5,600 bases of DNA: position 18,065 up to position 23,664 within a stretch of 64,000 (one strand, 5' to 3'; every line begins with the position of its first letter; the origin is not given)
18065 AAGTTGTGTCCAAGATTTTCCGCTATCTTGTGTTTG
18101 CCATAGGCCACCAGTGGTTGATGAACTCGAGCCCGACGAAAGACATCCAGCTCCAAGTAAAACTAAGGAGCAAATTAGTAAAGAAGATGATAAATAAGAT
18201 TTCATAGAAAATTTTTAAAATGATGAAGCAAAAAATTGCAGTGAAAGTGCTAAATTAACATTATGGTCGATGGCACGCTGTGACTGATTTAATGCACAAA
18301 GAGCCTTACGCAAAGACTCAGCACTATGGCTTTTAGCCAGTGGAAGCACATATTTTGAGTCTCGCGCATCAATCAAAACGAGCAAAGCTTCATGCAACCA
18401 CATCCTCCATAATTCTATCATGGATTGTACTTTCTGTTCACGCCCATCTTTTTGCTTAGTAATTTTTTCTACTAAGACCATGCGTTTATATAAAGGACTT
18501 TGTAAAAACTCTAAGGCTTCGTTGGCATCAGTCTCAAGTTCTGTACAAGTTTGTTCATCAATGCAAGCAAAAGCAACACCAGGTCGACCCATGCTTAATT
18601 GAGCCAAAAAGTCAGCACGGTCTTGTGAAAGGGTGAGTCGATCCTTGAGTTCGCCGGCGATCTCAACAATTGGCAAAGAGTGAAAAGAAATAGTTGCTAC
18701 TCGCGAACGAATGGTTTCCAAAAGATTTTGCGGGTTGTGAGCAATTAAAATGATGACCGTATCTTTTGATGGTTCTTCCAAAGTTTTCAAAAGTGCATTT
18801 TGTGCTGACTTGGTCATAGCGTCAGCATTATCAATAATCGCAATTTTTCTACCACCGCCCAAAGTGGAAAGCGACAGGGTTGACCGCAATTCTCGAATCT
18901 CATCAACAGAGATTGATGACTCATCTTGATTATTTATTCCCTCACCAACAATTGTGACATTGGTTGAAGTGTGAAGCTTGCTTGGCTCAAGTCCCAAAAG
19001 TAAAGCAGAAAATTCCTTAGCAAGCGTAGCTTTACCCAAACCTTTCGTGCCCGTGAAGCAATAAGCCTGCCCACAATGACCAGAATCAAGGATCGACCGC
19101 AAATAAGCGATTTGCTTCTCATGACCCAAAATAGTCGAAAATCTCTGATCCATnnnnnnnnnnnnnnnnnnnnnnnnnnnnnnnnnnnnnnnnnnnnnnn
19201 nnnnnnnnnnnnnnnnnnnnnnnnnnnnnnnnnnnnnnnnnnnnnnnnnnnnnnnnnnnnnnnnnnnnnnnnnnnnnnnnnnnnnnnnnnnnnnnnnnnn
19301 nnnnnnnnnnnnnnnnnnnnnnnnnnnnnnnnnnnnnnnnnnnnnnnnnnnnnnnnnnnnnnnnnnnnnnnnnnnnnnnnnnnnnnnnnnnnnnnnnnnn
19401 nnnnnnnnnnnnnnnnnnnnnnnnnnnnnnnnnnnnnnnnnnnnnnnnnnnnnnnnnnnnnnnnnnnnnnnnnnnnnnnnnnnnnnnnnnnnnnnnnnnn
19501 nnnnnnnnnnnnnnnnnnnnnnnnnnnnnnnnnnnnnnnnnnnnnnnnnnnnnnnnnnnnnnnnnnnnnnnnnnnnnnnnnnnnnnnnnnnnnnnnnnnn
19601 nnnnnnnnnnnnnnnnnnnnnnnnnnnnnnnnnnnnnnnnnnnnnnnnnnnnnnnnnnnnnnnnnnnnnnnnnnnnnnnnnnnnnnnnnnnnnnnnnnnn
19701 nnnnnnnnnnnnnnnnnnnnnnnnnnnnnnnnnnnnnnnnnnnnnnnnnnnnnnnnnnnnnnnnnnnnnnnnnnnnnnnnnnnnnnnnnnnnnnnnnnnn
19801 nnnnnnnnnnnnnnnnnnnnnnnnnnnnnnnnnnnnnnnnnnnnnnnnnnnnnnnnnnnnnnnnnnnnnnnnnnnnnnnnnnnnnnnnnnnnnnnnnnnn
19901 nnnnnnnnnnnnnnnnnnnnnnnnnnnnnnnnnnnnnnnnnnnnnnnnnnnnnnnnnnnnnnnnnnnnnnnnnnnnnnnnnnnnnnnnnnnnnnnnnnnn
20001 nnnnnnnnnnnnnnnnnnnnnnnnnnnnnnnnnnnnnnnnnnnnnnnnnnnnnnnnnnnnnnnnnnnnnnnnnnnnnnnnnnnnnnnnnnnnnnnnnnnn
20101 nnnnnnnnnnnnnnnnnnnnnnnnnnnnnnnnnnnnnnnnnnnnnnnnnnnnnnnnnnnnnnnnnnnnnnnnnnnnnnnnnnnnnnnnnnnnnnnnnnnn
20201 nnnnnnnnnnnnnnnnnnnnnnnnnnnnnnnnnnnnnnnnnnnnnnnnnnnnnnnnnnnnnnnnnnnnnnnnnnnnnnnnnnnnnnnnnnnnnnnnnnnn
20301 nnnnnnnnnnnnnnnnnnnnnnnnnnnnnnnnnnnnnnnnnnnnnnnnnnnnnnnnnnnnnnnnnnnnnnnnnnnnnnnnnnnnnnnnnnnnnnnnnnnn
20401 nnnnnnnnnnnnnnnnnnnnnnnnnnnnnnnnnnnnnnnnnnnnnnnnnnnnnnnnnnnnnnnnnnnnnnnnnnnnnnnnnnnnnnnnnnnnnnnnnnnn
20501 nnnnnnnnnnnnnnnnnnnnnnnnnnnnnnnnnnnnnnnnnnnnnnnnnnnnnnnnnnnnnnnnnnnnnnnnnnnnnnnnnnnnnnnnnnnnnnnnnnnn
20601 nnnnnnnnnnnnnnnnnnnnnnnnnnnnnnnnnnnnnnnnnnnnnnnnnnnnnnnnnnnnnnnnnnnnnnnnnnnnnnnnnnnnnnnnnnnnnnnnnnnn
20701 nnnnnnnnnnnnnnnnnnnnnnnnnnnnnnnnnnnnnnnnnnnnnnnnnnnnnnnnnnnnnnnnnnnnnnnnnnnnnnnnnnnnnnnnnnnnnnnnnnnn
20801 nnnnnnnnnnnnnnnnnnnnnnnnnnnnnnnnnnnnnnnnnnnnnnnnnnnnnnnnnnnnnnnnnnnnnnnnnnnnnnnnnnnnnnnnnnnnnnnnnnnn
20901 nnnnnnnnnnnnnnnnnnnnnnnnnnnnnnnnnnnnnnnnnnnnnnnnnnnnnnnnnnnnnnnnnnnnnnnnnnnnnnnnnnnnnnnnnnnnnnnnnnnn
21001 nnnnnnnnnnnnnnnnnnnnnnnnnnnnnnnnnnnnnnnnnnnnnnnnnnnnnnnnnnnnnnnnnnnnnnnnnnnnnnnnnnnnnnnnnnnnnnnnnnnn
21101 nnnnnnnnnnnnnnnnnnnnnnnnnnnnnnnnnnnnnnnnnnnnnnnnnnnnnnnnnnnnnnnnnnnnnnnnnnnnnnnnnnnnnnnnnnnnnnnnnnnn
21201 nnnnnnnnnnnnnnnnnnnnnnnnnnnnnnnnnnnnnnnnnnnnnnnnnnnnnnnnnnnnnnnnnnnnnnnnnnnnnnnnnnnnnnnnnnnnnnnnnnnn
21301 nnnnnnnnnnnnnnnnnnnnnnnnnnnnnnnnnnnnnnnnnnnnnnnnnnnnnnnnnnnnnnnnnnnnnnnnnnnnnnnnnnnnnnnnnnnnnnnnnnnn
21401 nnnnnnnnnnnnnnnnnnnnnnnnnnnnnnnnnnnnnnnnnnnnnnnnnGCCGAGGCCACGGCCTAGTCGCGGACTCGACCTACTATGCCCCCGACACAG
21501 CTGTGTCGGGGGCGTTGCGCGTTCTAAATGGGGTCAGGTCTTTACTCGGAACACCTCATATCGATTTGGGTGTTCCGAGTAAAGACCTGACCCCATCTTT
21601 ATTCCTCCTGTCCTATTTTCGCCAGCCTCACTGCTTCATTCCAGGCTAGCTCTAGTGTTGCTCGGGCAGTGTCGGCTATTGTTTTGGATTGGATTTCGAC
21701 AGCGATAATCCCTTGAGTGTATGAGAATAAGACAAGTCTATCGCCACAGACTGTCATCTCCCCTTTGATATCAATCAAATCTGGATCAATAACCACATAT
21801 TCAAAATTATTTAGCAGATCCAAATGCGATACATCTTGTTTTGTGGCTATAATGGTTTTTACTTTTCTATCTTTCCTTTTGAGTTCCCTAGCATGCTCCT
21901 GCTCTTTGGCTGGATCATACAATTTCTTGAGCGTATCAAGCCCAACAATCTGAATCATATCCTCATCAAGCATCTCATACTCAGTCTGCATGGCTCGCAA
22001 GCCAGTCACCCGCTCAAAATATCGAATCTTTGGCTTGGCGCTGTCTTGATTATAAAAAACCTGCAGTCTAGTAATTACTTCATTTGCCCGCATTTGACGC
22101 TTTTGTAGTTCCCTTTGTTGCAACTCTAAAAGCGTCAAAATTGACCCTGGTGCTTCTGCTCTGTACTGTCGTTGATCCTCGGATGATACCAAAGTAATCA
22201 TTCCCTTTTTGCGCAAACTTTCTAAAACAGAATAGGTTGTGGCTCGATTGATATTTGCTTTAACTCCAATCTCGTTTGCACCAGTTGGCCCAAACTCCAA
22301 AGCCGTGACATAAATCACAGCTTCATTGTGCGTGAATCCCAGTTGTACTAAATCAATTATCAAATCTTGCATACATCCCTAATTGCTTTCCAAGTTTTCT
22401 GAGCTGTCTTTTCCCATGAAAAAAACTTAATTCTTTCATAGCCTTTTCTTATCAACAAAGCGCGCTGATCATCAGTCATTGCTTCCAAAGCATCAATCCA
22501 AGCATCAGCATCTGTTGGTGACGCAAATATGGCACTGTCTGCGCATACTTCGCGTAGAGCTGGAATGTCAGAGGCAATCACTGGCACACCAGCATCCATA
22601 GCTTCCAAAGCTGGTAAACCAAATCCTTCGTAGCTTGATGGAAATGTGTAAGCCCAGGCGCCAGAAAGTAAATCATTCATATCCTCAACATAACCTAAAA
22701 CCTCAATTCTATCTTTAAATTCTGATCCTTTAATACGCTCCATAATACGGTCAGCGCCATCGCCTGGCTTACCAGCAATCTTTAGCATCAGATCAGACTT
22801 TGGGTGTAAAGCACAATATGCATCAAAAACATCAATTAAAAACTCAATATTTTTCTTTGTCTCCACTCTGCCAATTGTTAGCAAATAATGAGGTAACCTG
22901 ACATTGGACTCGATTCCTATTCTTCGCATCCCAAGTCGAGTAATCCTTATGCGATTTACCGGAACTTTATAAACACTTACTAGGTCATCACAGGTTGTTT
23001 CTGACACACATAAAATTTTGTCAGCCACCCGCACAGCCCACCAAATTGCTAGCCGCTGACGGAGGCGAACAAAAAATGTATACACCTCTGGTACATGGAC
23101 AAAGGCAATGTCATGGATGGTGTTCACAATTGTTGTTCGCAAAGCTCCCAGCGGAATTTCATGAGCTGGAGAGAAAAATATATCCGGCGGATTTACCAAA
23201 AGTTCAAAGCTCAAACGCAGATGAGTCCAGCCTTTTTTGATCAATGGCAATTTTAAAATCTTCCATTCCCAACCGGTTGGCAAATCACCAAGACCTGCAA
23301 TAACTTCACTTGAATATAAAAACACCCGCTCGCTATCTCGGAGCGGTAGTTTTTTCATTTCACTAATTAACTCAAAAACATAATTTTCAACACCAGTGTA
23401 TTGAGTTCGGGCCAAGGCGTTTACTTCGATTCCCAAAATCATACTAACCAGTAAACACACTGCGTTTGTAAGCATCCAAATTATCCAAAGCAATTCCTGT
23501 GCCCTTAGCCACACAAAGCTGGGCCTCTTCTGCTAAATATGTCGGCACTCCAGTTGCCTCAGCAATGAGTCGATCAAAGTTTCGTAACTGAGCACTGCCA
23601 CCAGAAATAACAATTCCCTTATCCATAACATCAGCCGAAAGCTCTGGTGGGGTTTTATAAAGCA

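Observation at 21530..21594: Twin copies of a 26-bp-stem hairpin element at the ends of convergent transcription units (second copy 49939-50003)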

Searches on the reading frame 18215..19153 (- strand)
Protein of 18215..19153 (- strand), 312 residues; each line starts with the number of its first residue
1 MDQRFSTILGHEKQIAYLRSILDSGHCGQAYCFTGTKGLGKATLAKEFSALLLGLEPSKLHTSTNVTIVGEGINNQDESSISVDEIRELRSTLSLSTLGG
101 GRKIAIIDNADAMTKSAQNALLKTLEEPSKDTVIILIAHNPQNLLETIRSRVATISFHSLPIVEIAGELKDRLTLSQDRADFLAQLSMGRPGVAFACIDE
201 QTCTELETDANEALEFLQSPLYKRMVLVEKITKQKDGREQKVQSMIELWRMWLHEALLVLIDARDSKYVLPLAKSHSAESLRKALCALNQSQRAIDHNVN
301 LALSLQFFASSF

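Call 58: find_encoding_contigs(protein=window:18215-19153:-, flank=4000, max_places=6)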
Protein window:18215-19153:- (312 aa): 24 contigs read that carry it; 4 places shown.
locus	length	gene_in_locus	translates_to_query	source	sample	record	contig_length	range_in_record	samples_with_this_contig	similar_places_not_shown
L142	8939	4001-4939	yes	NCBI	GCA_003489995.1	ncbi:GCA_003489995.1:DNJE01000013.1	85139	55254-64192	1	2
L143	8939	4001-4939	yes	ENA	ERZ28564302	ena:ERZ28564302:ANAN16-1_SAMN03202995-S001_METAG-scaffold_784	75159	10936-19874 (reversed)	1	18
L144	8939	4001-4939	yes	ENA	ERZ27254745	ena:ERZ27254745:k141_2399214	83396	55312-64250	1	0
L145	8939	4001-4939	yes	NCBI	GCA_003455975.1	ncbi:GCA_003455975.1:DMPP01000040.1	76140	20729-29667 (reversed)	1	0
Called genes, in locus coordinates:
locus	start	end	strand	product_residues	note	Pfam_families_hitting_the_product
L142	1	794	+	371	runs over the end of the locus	PF13439:Glyco_transf_4, PF20706:GT4-conflict, PF00534:Glycos_transf_1, PF13692:Glyco_trans_1_4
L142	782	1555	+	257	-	PF01978:TrmB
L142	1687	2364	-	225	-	-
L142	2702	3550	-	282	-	-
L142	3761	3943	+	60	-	-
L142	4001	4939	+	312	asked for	PF13177:DNA_pol3_delta2, PF00004:AAA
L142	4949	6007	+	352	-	PF25852:DUF6242_C (faint), PF14870:PSII_BNR (faint), PF15902:Sortilin-Vps10 (weak)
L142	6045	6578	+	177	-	PF01765:RRF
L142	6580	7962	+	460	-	PF28494:GlyRS_ins_1 (faint), PF00587:tRNA-synt_2b, PF03129:HGTP_anticodon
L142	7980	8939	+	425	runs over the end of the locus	PF00675:Peptidase_M16, PF05193:Peptidase_M16_C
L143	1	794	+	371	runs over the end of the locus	PF13439:Glyco_transf_4, PF20706:GT4-conflict, PF00534:Glycos_transf_1, PF13692:Glyco_trans_1_4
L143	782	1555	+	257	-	PF01978:TrmB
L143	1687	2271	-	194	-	-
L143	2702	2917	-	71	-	-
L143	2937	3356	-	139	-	-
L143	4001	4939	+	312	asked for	PF13177:DNA_pol3_delta2, PF00004:AAA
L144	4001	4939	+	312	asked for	PF13177:DNA_pol3_delta2, PF00004:AAA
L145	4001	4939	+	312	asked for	PF13177:DNA_pol3_delta2, PF00004:AAA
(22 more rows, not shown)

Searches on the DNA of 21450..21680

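Call 23: search_rna_families(source=window, start=21450, end=21680, threshold=evalue, max_evalue=10)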
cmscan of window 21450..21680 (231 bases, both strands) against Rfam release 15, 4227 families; matches with E-value up to 10: 37.
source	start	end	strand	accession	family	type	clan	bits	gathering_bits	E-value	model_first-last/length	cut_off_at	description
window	21526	21598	-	RF04172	MIR8675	Gene; miRNA;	-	43.2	90.8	8.2e-08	13-84/95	no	MIR8675 microRNA precursor family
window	21526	21598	+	RF04172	MIR8675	Gene; miRNA;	-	38.4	90.8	1.6e-06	13-84/95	no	MIR8675 microRNA precursor family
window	21524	21600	-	RF03498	mir-3145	Gene; miRNA;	-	36.4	98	4.9e-06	1-84/84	no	mir-3145 microRNA precursor family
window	21524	21600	+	RF03498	mir-3145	Gene; miRNA;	-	35.9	98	6.6e-06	1-84/84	no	mir-3145 microRNA precursor family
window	21522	21614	+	RF00766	mir-335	Gene; miRNA;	-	34.1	64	3e-06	1-92/92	no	mir-335 microRNA precursor family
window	21529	21595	+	RF02019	mir-1265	Gene; miRNA;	-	33.1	79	2.5e-05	1-82/82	no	mir-1265 microRNA precursor family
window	21529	21595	-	RF02019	mir-1265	Gene; miRNA;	-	32.9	79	2.8e-05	1-82/82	no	mir-1265 microRNA precursor family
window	21529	21595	+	RF04185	MIR2118_2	Gene; miRNA;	-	31.7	120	0.0001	1-106/106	no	MIR2118_2 microRNA precursor family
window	21525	21599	-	RF03629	mir-641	Gene; miRNA;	-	30.9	100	0.00026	1-98/98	no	mir-641 microRNA precursor family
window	21534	21590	+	RF04031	mir-2686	Gene; miRNA;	-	29.8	90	0.00019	1-68/68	no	mir-2686 microRNA precursor family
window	21528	21596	+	RF03414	mir-670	Gene; miRNA;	-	29.7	95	0.00064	1-90/90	no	mir-670 microRNA precursor family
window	21528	21595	+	RF04095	MIR9746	Gene; miRNA;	-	29.5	79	0.00041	1-110/110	no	MIR9746 microRNA precursor family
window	21527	21595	-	RF03295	mir-7594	Gene; miRNA;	-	29.2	80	0.00021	1-63/63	no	mir-7594 microRNA precursor family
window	21526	21598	+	RF03349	mir-3151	Gene; miRNA;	-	28.9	83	0.0033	1-85/85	no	mir-3151 microRNA precursor family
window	21524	21603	-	RF04079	MIR161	Gene; miRNA;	-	27.1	90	0.00052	1-136/136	no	MIR161 microRNA precursor family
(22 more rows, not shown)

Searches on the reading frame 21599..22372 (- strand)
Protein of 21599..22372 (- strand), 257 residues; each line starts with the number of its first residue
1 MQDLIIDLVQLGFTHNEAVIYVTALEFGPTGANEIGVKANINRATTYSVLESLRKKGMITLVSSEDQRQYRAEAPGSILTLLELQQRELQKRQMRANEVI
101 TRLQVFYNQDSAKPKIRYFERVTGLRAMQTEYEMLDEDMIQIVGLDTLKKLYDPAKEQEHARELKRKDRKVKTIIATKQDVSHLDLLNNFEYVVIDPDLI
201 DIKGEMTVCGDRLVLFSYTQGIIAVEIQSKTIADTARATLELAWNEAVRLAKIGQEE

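Call 16: search_protein_families(library=pfam, proteins=[window:21599-22372:-], max_evalue=0.01)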
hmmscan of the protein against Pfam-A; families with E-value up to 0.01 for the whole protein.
window:21599-22372:- (257 aa): 2 families
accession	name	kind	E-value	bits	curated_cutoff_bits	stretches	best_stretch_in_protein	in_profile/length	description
PF01978.25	TrmB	-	1.8e-12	47.3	25.6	1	10-72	3-64/68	Sugar-specific transcriptional regulator TrmB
PF24033.1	DUF7342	-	8.7e-05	23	31.6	1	17-102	5-95/150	Family of unknown function (DUF7342)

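Call 57: find_encoding_contigs(protein=window:21599-22372:-, flank=4000, max_places=6)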
Protein window:21599-22372:- (257 aa): 24 contigs read that carry it; 5 places shown.
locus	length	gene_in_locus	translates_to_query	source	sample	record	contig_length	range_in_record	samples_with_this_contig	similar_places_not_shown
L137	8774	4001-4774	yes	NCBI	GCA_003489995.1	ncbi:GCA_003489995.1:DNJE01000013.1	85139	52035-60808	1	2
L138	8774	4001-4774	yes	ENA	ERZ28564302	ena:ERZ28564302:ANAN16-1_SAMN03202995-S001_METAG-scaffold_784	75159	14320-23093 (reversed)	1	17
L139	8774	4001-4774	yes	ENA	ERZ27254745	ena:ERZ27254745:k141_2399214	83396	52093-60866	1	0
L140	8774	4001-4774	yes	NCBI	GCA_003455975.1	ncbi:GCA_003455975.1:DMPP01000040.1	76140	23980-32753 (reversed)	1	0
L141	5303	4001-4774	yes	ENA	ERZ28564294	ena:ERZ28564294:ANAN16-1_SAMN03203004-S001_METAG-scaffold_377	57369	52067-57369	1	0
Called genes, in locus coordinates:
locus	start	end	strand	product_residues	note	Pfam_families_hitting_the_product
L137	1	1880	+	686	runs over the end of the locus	PF13196:DUF4012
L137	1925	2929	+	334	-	PF06723:MreB_Mbl, PF00022:Actin (weak), PF00012:HSP70, PF14450:FtsA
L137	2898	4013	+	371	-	PF13439:Glyco_transf_4, PF20706:GT4-conflict, PF00534:Glycos_transf_1, PF13692:Glyco_trans_1_4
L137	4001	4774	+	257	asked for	PF01978:TrmB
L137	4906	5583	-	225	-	-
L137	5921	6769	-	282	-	-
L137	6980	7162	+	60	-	-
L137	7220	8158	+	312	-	PF13177:DNA_pol3_delta2, PF00004:AAA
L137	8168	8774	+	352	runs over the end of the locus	PF25852:DUF6242_C (faint), PF14870:PSII_BNR (faint), PF15902:Sortilin-Vps10 (weak)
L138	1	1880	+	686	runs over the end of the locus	PF13196:DUF4012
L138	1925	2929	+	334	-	PF06723:MreB_Mbl, PF00022:Actin (weak), PF00012:HSP70, PF14450:FtsA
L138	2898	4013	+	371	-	PF13439:Glyco_transf_4, PF20706:GT4-conflict, PF00534:Glycos_transf_1, PF13692:Glyco_trans_1_4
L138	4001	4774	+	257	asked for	PF01978:TrmB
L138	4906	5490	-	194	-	-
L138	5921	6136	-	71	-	-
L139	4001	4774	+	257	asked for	PF01978:TrmB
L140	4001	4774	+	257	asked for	PF01978:TrmB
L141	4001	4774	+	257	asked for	PF01978:TrmB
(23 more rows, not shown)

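Call 62: find_homologous_proteins(query=window:21599-22372:-, max_evalue=1e-20)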
Query window:21599-22372:- (257 aa): 39 proteins with E <= 1e-20 among 786 candidates.
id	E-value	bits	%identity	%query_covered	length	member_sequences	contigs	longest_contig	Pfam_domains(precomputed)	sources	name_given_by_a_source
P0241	4.6e-145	499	91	100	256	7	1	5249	PF01978.26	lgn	-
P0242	2.6e-123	428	78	98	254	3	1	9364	PF01978.26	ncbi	ncbi:MAG: helix-turn-helix domain-containing protein [Patescibacteria group bacterium]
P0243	3.5e-123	428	77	97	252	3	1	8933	PF01978.26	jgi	jgi:sugar-specific transcriptional regulator TrmB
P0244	1.9e-119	415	76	97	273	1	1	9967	PF01978.26,PF24033.2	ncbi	-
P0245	2.2e-114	399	72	100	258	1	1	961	PF01978.26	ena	-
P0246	1.2e-113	397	73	99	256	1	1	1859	PF01978.26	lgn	-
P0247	5.2e-113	394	72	100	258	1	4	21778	PF01978.26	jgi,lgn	-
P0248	6.2e-113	394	70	100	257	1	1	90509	PF01978.26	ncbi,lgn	-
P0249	7.1e-113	394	71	100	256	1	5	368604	PF01978.26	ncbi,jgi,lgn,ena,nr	ncbi:hypothetical protein HN358_03945 [Candidatus Uhrbacteria bacterium]|jgi:HTH-type transcriptiona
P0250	2.3e-109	383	70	99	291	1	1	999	PF01978.26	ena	-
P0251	1.3e-108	380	69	100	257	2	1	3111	PF01978.26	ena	-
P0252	2.2e-104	366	66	100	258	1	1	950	PF01978.26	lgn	-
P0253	7.8e-103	361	65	100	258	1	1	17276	PF01978.26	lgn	-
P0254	9.7e-96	338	75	81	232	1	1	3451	-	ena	-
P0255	3.3e-81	290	57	96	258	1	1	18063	PF01978.26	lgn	-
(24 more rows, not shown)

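Call 63: find_encoding_contigs(protein=P0241, flank=3500, max_places=2)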
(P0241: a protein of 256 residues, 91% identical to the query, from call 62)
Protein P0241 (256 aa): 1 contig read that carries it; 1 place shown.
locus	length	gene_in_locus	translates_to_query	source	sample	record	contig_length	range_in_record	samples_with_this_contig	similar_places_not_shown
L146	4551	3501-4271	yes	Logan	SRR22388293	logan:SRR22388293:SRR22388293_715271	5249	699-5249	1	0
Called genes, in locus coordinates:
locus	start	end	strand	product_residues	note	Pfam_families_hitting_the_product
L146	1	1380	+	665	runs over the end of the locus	PF13196:DUF4012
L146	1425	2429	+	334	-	PF06723:MreB_Mbl, PF00022:Actin (weak), PF00012:HSP70, PF14450:FtsA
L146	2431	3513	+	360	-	PF13439:Glyco_transf_4, PF20706:GT4-conflict, PF00534:Glycos_transf_1, PF13692:Glyco_trans_1_4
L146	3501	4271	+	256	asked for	PF01978:TrmB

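Call 64: find_encoding_contigs(protein=P0242, flank=3500, max_places=2)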
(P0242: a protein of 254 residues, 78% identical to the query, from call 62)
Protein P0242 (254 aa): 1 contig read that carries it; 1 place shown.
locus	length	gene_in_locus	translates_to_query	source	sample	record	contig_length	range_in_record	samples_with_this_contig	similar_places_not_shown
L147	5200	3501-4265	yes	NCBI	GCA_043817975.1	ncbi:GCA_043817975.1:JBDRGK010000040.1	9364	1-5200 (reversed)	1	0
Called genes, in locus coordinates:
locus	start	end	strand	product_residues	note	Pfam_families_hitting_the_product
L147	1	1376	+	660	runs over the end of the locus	PF13196:DUF4012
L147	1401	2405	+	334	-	PF06723:MreB_Mbl, PF00022:Actin (weak), PF11104:PilM_2 (faint), PF00012:HSP70, PF14450:FtsA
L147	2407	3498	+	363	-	PF13439:Glyco_transf_4, PF20706:GT4-conflict, PF00534:Glycos_transf_1, PF13692:Glyco_trans_1_4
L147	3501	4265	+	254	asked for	PF01978:TrmB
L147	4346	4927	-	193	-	-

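Call 65: find_encoding_contigs(protein=P0249, flank=3500, max_places=2)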
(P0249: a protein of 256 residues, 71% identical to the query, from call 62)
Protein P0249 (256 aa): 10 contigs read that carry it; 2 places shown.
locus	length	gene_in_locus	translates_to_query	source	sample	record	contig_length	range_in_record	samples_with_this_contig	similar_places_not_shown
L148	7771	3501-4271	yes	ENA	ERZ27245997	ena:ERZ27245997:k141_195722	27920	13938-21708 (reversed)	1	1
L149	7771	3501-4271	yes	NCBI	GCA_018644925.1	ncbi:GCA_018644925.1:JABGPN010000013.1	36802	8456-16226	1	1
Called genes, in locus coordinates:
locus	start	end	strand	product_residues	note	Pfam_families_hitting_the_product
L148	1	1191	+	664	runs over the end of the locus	PF13196:DUF4012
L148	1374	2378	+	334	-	PF06723:MreB_Mbl, PF00022:Actin (weak), PF11104:PilM_2 (faint), PF00012:HSP70, PF14450:FtsA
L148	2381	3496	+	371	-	PF13439:Glyco_transf_4, PF20706:GT4-conflict, PF00534:Glycos_transf_1, PF13692:Glyco_trans_1_4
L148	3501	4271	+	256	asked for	PF01978:TrmB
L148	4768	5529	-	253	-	-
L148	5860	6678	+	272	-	-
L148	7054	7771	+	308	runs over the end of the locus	PF13177:DNA_pol3_delta2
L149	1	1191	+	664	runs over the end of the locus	PF13196:DUF4012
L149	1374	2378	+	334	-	PF06723:MreB_Mbl, PF00022:Actin (weak), PF11104:PilM_2 (faint), PF00012:HSP70, PF14450:FtsA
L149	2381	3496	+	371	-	PF13439:Glyco_transf_4, PF20706:GT4-conflict, PF00534:Glycos_transf_1, PF13692:Glyco_trans_1_4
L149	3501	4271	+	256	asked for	PF01978:TrmB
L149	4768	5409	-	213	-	-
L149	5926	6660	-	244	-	-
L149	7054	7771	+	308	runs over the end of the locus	PF13177:DNA_pol3_delta2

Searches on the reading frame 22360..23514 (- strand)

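Call 16: search_protein_families(library=pfam, proteins=[window:22360-23514:-], max_evalue=0.01)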
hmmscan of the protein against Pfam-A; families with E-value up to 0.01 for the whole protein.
window:22360-23514:- (384 aa): 4 families
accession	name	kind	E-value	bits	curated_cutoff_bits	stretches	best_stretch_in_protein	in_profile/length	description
PF00534.26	Glycos_transf_1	-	9.9e-28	97.3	26.4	1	209-352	16-163/172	Glycosyl transferases group 1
PF13692.12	Glyco_trans_1_4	-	3.7e-27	95.8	27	1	209-349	2-142/142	Glycosyl transferases group 1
PF20706.3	GT4-conflict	-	1.4e-11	44.5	26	1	209-355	198-363/385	Family 4 Glycosyltransferase in conflict systems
PF13439.12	Glyco_transf_4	-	4e-08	33.9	28.5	1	40-191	2-161/170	Glycosyltransferase Family 4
